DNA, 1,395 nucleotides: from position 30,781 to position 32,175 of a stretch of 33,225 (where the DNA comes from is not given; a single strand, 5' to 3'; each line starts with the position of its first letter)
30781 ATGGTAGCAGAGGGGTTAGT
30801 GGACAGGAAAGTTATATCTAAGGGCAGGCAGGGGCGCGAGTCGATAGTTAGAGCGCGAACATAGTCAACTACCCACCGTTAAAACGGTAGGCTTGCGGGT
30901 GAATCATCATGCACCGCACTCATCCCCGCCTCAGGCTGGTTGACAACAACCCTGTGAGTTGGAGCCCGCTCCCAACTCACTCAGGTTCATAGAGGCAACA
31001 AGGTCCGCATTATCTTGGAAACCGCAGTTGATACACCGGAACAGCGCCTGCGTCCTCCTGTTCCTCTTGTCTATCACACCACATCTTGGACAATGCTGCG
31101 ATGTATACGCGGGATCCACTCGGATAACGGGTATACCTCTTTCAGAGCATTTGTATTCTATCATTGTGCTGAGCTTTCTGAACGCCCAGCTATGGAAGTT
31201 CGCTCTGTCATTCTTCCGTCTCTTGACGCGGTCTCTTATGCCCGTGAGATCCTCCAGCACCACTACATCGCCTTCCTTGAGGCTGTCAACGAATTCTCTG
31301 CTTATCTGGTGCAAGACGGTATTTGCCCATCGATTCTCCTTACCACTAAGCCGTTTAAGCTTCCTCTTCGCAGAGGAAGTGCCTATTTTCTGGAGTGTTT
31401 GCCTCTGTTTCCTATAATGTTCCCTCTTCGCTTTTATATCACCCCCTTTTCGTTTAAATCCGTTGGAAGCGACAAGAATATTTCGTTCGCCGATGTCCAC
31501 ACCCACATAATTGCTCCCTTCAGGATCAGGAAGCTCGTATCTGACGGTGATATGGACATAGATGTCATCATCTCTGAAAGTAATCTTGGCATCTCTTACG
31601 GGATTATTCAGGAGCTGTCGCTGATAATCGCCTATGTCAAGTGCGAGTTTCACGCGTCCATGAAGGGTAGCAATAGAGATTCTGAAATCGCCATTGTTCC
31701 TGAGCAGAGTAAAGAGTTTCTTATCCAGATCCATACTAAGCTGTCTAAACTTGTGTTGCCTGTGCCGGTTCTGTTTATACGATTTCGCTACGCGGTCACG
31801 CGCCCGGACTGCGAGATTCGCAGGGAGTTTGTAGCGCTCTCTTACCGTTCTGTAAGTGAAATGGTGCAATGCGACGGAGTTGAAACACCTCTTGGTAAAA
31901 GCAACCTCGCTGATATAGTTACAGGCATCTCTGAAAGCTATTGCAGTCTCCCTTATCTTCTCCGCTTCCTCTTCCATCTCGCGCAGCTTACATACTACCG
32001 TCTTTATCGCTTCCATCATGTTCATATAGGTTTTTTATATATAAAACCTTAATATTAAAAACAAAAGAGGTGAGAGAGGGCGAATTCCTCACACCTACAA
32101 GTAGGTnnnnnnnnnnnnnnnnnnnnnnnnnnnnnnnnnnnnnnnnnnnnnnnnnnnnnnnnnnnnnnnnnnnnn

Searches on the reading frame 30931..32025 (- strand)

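Call 5: search_protein_families(library=pfam, proteins=[window:30931-32025:-], max_evalue=0.1)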
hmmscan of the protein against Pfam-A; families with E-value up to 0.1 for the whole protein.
window:30931-32025:- (364 aa): 5 families
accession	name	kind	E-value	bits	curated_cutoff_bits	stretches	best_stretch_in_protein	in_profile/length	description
PF07282.18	Cas12f1-like_TNB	-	5.8e-24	84.5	26.3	1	282-348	1-60/60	Cas12f1-like, TNB domain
PF01385.25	OrfB_IS605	-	6.4e-09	36.5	30.5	1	160-253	5-107/120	Probable transposase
PF06677.18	Auto_anti-p27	-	0.0066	17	24.1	1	308-335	14-40/40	Sjogren's syndrome/scleroderma autoantigen 1 (Autoantigen p27)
PF12760.12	Zn_ribbon_IS1595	-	0.025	15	25.4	0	310-335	19-44/46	Transposase zinc-ribbon domain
PF22126.3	C2c1_RuvC-like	-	0.058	13.7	27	0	244-324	27-107/179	C2c1 CRISPR-Cas endonuclease, RuvC-like domain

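Call 6: search_protein_families(library=phrogs, proteins=[window:30931-32025:-], max_evalue=0.1)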
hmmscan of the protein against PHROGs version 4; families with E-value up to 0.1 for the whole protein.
window:30931-32025:- (364 aa): 6 families
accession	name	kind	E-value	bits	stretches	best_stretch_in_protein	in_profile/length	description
phrog_506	-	integration and excision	1.9e-48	166.6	1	2-355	2-367/403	transposase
phrog_12300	-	integration and excision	1.6e-42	146.7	1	154-354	41-243/286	transposase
phrog_16792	-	unknown function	2.5e-13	51.6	1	220-348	19-153/180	-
phrog_17087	-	unknown function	1e-09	39.7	1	219-350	3-130/141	-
phrog_13964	-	integration and excision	0.011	16.4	1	152-224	155-230/237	transposase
phrog_1034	-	unknown function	0.034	15.3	1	181-237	15-70/106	-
